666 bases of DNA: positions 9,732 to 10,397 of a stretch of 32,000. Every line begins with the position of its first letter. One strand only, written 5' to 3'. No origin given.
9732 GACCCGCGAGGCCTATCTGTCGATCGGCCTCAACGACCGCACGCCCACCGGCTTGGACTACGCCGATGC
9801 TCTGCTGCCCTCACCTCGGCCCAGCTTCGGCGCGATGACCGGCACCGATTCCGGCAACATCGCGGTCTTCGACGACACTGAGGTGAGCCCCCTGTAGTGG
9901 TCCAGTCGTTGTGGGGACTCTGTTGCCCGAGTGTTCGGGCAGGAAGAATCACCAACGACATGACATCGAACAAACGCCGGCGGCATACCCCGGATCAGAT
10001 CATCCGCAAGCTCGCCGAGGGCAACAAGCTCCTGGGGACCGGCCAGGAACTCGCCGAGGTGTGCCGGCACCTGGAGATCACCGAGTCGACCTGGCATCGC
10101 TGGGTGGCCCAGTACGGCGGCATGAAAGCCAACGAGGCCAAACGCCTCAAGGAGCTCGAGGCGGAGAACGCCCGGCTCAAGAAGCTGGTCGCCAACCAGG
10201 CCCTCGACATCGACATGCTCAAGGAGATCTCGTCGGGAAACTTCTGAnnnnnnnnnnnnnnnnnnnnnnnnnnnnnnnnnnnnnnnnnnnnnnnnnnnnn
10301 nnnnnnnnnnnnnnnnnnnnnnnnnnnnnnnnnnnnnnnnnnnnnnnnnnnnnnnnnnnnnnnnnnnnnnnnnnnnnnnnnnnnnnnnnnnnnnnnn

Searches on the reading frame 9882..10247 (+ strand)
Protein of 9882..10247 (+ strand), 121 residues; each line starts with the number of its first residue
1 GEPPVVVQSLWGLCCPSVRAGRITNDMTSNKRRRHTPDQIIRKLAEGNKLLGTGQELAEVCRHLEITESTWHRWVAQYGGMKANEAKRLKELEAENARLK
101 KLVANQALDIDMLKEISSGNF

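Call 24: search_protein_families(library=pfam, proteins=[window:9882-10247:+], max_evalue=0.001)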
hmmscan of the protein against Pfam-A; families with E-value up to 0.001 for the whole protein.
window:9882-10247:+ (121 aa): 1 family
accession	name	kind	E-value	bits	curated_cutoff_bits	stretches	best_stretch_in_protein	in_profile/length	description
PF01527.26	HTH_Tnp_1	-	2.5e-15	56.9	24.1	1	30-104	2-75/75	Transposase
